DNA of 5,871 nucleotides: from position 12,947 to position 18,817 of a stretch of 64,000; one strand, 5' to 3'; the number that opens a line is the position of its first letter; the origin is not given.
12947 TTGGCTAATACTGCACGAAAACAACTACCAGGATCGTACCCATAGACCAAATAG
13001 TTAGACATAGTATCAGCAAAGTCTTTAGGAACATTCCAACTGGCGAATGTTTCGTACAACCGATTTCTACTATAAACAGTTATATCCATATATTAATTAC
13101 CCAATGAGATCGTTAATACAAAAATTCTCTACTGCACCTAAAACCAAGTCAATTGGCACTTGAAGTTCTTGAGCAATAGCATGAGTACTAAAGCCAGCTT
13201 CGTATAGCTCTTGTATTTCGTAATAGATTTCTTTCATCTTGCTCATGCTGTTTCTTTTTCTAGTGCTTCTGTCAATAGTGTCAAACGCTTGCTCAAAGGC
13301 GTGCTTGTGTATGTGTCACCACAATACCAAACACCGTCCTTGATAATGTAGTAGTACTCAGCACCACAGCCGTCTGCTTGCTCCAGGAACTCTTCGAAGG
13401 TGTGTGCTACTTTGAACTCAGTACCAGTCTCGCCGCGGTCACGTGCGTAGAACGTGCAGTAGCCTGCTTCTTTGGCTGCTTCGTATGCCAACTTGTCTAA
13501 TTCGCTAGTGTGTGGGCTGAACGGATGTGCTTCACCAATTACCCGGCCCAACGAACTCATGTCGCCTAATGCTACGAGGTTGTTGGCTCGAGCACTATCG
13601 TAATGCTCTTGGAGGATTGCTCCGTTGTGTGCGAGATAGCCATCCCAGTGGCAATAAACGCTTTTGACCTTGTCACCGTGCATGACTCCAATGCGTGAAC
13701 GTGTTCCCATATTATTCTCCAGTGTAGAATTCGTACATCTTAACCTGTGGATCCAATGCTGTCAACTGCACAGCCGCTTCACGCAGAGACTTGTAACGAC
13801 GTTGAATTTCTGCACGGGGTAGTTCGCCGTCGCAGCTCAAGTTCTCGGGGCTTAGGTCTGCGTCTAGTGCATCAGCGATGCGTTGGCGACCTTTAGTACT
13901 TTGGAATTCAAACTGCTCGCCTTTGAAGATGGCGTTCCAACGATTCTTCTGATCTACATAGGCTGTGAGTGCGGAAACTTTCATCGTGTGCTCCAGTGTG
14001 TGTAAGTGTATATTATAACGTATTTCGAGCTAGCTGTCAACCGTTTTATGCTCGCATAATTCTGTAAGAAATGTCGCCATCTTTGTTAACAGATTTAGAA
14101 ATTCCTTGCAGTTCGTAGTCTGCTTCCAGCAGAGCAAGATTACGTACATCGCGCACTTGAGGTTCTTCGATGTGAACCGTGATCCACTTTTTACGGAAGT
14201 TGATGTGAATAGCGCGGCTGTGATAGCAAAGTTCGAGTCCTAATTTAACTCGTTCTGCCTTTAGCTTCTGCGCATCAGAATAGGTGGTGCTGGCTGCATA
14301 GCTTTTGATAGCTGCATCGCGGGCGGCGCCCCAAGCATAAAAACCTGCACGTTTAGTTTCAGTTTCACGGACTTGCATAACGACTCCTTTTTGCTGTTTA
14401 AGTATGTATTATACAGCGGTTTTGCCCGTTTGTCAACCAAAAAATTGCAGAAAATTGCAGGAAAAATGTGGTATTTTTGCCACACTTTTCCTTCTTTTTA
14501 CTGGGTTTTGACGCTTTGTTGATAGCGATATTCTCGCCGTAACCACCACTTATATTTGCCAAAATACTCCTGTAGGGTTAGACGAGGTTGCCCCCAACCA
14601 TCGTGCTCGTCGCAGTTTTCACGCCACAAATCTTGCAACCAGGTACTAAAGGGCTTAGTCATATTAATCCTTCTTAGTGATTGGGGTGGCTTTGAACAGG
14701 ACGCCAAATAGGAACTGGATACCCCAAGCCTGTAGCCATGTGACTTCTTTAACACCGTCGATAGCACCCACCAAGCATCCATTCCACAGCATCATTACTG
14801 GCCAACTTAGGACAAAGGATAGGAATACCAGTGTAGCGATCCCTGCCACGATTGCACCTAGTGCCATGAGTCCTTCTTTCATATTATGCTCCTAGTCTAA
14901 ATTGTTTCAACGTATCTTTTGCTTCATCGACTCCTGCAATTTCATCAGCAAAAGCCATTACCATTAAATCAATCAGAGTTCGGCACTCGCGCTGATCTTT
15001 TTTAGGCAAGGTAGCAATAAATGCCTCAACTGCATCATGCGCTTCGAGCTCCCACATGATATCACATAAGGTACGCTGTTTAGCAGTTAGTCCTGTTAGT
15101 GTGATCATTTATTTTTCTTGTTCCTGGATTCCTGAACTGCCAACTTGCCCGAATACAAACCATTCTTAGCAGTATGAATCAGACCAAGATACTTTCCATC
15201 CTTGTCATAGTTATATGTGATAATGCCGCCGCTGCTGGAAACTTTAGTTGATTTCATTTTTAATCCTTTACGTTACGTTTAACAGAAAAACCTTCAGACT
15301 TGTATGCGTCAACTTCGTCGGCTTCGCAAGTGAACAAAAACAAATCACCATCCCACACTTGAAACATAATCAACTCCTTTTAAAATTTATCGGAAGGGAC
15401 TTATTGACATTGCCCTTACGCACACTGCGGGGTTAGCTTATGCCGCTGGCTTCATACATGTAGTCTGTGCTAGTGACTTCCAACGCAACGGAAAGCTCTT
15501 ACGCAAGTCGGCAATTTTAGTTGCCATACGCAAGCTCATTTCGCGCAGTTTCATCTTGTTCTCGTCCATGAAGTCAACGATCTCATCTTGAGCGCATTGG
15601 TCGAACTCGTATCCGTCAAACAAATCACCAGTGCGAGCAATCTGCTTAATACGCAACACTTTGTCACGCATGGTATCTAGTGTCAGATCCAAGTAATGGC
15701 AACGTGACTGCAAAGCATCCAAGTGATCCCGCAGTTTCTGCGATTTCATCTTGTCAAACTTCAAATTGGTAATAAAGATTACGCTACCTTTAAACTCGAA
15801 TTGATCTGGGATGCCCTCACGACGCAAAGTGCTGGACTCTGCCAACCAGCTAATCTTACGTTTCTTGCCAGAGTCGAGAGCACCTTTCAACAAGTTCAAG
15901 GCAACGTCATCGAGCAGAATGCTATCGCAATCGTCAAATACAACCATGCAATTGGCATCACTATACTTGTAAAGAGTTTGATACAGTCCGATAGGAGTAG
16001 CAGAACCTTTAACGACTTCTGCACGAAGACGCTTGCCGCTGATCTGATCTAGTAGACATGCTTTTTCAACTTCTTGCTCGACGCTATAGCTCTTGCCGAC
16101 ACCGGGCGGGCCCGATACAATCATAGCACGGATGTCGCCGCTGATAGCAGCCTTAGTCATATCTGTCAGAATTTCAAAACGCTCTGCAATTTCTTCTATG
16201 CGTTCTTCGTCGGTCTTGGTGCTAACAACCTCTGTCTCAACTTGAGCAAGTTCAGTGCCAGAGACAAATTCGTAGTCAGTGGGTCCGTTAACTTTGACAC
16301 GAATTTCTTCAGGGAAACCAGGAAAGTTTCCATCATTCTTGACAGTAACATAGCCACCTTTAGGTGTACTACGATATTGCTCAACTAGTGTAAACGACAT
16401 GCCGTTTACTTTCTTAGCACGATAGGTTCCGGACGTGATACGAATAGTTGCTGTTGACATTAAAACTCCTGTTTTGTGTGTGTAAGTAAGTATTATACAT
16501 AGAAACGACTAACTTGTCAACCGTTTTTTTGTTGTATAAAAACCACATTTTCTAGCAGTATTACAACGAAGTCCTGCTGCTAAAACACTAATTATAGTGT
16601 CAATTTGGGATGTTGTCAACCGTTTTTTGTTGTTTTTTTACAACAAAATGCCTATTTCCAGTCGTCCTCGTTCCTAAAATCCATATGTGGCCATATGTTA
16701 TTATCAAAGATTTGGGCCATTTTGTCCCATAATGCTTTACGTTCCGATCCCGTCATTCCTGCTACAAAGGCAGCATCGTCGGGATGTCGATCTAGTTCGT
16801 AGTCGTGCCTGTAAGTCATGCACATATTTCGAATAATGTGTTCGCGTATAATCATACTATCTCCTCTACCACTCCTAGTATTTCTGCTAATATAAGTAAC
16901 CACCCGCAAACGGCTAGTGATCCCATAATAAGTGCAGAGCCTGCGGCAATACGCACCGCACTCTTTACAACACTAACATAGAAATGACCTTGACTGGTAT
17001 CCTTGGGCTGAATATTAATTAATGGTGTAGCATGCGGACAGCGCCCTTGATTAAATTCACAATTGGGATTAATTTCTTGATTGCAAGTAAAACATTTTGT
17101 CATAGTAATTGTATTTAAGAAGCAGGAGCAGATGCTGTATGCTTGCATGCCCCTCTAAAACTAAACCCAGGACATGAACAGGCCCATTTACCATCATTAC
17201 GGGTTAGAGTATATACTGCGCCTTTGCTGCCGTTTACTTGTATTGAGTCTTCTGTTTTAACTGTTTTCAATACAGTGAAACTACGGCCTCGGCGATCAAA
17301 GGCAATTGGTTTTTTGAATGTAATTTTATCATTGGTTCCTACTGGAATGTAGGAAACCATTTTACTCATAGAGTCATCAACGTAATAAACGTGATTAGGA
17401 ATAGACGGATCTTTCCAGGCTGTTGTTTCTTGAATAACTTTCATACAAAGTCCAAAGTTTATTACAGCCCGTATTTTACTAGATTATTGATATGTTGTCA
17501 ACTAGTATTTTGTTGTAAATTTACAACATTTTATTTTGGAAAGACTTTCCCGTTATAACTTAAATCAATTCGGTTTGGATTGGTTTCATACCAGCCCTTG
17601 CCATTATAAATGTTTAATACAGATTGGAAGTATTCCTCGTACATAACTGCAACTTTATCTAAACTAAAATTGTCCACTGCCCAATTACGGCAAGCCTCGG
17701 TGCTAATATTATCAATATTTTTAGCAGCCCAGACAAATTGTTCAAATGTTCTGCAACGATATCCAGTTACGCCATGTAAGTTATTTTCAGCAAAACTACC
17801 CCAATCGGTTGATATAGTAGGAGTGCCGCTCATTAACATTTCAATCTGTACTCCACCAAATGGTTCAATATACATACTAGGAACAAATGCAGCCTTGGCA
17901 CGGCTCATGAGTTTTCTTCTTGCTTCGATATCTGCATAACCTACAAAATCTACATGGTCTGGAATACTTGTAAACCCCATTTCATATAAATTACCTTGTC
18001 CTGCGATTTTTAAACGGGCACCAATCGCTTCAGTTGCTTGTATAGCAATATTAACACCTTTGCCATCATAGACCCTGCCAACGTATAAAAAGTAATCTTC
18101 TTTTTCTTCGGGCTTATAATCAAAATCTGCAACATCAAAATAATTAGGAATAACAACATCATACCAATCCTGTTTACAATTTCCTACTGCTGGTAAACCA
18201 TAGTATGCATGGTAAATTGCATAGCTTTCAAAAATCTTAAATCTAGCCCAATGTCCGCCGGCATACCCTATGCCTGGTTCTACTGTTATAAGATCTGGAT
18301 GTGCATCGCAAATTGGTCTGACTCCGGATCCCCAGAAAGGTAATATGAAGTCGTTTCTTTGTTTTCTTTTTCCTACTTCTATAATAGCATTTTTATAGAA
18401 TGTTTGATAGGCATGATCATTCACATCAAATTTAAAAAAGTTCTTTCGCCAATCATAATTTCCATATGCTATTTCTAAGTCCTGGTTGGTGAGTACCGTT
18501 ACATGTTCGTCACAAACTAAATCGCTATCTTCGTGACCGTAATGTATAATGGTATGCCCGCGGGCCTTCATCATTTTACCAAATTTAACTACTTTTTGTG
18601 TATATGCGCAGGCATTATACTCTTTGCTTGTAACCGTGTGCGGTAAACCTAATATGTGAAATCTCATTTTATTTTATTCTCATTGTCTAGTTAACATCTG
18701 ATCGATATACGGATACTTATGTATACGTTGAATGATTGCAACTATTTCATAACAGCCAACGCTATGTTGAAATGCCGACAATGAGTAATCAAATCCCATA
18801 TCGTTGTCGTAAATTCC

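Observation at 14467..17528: Conserved 18-bp palindrome upstream of four early promoters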

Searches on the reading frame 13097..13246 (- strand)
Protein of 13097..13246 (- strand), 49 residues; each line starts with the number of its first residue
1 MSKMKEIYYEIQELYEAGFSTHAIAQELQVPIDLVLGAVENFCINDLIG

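Call 27: search_protein_families(library=pfam, max_evalue=0.01, proteins=[window:13097-13246:-])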
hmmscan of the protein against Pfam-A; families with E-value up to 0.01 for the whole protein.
window:13097-13246:- (49 aa): 1 family
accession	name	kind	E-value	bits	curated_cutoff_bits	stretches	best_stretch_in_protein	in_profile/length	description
PF13936.12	HTH_38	-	0.0066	16.6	27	1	10-29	12-31/44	Helix-turn-helix domain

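Call 65: search_protein_families(library=pfam, max_evalue=1, proteins=[window:13097-13246:-])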
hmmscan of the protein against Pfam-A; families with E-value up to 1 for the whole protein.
window:13097-13246:- (49 aa): 3 families
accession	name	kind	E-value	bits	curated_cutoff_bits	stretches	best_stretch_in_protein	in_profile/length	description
PF13936.12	HTH_38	-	0.0066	16.6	27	1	10-29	12-31/44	Helix-turn-helix domain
PF25296.1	Decapeptide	-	0.056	13.8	45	1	3-22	36-55/74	Decapeptide repeat region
PF13384.12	HTH_23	-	0.1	12.9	24.6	1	11-31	10-30/50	Homeodomain-like domain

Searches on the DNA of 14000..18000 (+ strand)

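Call 3: search_dna_similar(query=window:14000-18000:+, collection=phages, mode=near, max_rows=25)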
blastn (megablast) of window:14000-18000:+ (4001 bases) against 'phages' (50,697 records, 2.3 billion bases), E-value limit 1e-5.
No match.

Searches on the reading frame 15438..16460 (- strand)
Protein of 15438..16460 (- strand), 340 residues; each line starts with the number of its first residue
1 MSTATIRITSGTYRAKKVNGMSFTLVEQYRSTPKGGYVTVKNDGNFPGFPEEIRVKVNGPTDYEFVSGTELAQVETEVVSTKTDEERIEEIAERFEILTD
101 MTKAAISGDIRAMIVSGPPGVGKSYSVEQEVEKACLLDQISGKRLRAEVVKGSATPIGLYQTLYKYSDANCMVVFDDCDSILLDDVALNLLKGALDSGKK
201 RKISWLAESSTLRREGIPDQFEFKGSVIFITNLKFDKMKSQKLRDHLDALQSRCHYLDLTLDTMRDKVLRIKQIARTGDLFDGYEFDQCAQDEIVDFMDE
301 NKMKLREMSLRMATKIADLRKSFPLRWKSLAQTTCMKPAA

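Call 7: search_dna_similar(query=window:15438-16460:-, collection=phages, mode=protein, max_rows=20)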
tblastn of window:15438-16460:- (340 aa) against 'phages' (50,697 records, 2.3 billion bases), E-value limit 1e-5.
Records with a match: 1307; places in all: 1307; records where one place covers at least 80% of the query: 792.
Best place of each record, by identity: <60% 1307.
By first word of the organism name: Escherichia 557; Klebsiella 149; Vibrio 121; Shigella 76; Acinetobacter 69; Aeromonas 48; Enterobacteria 43; Salmonella 37; Enterobacter 36; Yersinia 35; and 28 more.
By host as written in the record: Escherichia coli 230; - 204; Klebsiella pneumoniae 31; Escherichia coli O157:H7 25; Escherichia coli B 24; Shigella sp. 21; Acinetobacter baumannii 19; Aeromonas salmonicida 15; and 346 more.
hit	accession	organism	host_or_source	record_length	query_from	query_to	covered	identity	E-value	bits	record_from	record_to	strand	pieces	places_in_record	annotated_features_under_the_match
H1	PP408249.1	Pseudomonas phage vB_Pa-PAC2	Pseudomonas aeruginosa PAO1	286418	1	340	100%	40.8%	5e-75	256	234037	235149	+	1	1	thioredoxin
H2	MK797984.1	Pseudomonas phage vB_PaeM_PA5oct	-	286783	1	340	100%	40.8%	5e-75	256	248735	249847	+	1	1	thioredoxin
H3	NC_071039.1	Pseudomonas phage vB_PaeM_PA5oct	-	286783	1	340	100%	40.8%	5e-75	256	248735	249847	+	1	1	unknown function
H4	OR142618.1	Pseudomonas phage Callisto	Pseudomonas aeruginosa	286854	1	340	100%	40.8%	5e-75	256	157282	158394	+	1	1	hypothetical protein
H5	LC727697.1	Pseudomonas phage sp. 30-2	Pseudomonas aeruginosa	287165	1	340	100%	40.8%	5e-75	256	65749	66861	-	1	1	hypothetical protein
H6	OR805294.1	Pseudomonas phage Ettore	Pseudomonas aeruginosa PAO1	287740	1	340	100%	40.8%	5e-75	256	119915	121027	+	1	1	hypothetical protein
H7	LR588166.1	Pseudomonas phage vB_PaeM_MIJ3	-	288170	1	340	100%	40.8%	5e-75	256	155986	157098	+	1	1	hypothetical protein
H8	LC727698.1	Pseudomonas phage sp. 30-3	Pseudomonas aeruginosa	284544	1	340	100%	39.9%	5e-75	256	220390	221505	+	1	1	hypothetical protein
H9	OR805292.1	Pseudomonas phage Cassandra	Pseudomonas aeruginosa PAO1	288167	1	340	100%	39.9%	6e-75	256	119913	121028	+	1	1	hypothetical protein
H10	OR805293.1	Pseudomonas phage Deifobo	Pseudomonas aeruginosa PAO1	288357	1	340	100%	39.6%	8e-75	256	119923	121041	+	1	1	hypothetical protein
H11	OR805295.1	Pseudomonas phage Paride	Pseudomonas aeruginosa PAO1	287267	1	340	100%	39.5%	5e-74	254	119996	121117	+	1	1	hypothetical protein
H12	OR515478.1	Citrobacter phage Ci1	Citrobacter sp. JL 976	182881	5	339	99%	38.5%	4e-49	182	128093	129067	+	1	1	thioredoxin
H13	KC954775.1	Cronobacter phage S13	Cronobacter sakazakii ATCC 29544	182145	5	339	99%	37.6%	2e-47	177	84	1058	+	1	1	hypothetical protein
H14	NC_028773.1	Cronobacter phage S13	Cronobacter sakazakii ATCC 29544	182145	5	339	99%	37.6%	2e-47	177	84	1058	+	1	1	hypothetical protein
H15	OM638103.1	Cronobacter phage LPCS28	Cronobacter sakazakii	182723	5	339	99%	37.3%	5e-47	176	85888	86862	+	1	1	hypothetical protein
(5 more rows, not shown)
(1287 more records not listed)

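Call 27: search_protein_families(library=pfam, max_evalue=0.01, proteins=[window:15438-16460:-])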
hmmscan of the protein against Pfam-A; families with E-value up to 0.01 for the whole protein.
window:15438-16460:- (340 aa): 2 families
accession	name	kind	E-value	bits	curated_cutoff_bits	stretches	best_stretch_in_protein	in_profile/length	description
PF13191.12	AAA_16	-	8.4e-05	23.6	32.6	1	95-131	9-44/167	AAA ATPase domain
PF00004.35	AAA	-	0.00024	22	21.2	1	113-222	1-99/131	ATPase family associated with various cellular activities (AAA)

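Call 41: get_annotated_region(hit=H3, flank=3000)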
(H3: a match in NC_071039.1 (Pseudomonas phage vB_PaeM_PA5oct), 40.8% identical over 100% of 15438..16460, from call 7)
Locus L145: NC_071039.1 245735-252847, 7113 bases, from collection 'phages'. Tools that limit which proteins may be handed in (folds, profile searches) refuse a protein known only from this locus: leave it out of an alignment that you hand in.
description: Pseudomonas phage vB_PaeM_PA5oct, complete genome.
organism: Pseudomonas phage vB_PaeM_PA5oct (NCBI taxid 2163605)
taxonomy: Viruses; Duplodnaviria; Heunggongvirae; Uroviricota; Caudoviricetes; Arenbergviridae; Wroclawvirus; Wroclawvirus PA5oct
host: -; source: -; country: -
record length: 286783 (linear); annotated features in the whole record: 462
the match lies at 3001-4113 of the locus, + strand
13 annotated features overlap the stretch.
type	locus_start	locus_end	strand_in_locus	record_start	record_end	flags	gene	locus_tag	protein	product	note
CDS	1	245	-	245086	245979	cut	-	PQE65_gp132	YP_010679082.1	hypothetical protein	-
ncRNA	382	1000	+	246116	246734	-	-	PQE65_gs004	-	putative lncRNA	ncRNA004; Annotation based on RNA-Seq data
CDS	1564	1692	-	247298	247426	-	-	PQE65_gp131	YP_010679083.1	hypothetical protein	-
CDS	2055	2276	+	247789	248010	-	-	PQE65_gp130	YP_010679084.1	hypothetical protein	-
CDS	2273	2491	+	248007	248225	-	-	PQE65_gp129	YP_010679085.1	hypothetical protein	-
CDS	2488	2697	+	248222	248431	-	-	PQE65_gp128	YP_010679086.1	hypothetical protein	-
CDS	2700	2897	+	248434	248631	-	-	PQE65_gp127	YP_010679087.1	hypothetical protein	-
CDS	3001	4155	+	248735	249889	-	-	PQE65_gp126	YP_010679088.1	unknown function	-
CDS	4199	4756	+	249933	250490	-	-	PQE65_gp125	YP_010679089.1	hypothetical protein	-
CDS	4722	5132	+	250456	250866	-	-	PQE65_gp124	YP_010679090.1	hypothetical protein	-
CDS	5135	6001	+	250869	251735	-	-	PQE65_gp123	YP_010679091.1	hypothetical protein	-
CDS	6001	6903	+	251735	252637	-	-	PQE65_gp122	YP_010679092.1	hypothetical protein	-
CDS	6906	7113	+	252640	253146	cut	-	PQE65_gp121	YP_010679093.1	hypothetical protein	-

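Call 44: find_related_loci(query=window:15438-16460:-, collection=viral_contigs, flank=2500)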
Query window:15438-16460:- (340 aa) in viral_contigs; peptide patterns used: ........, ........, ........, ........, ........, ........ (x = any residue, [..] = any of these).
370 stretches matched a pattern; 353 encode a relative of the query (tblastn E <= 1e-3); the best 80 are kept; 80 distinct loci.
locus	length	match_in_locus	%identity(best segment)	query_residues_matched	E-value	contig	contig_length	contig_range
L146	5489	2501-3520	99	1-340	0e+0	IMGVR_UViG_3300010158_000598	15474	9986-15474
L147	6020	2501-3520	99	1-340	0e+0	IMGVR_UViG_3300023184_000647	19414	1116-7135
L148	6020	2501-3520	81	1-339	0e+0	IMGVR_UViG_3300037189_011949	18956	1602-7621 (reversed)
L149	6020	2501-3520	80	1-339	0e+0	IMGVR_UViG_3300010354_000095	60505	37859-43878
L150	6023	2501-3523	79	1-339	0e+0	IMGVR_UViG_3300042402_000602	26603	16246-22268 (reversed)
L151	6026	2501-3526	78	1-339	0e+0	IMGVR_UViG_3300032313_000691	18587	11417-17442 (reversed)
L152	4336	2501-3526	78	1-339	0e+0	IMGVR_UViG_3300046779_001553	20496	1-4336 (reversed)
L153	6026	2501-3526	77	1-339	2e-179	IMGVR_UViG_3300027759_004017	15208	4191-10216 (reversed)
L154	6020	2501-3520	79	3-339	2e-179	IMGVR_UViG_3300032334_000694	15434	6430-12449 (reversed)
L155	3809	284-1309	77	1-339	0e+0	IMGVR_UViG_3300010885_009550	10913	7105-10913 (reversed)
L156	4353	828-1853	77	1-339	0e+0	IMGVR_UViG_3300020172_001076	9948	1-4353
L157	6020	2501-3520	77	1-339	1e-178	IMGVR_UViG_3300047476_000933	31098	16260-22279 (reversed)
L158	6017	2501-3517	77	4-340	2e-178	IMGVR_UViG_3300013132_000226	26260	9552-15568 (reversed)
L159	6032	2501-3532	76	1-339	2e-177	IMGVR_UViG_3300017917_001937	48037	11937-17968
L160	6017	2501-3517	77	6-339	1e-177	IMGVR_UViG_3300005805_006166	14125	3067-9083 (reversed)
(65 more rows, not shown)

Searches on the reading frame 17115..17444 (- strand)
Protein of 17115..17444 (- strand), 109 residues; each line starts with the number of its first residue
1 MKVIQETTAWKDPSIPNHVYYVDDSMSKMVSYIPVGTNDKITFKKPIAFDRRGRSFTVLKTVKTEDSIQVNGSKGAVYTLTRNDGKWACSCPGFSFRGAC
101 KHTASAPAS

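Call 27: search_protein_families(library=pfam, max_evalue=0.01, proteins=[window:17115-17444:-])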
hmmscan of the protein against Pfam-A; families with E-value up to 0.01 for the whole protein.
window:17115-17444:- (109 aa): 1 family
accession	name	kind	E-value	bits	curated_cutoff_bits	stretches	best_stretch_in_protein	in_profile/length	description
PF04434.22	SWIM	-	0.00032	20.6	19.6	1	83-104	9-31/38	SWIM zinc finger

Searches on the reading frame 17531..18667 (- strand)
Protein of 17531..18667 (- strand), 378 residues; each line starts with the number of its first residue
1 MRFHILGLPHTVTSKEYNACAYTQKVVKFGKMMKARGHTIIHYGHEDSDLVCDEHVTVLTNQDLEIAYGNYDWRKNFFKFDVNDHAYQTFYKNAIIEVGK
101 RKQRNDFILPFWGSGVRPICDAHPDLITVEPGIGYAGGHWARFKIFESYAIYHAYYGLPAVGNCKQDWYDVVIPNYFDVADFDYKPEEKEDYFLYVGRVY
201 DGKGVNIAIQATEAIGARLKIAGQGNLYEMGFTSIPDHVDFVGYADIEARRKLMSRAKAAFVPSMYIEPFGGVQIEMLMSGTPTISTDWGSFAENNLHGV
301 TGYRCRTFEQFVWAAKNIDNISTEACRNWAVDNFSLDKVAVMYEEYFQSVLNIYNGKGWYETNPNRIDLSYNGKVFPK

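Call 39: search_protein_families(library=phrogs, max_evalue=0.00001, proteins=[window:17531-18667:-])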
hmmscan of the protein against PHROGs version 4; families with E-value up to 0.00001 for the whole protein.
window:17531-18667:- (378 aa): 2 families
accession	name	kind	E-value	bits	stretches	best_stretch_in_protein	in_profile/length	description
phrog_3408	-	moron, auxiliary metabolic gene and host takeover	7.8e-196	651.6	1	1-363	5-362/363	glycosyltransferase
phrog_2170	-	moron, auxiliary metabolic gene and host takeover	6e-08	33.1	1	31-295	27-292/374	glycosyltransferase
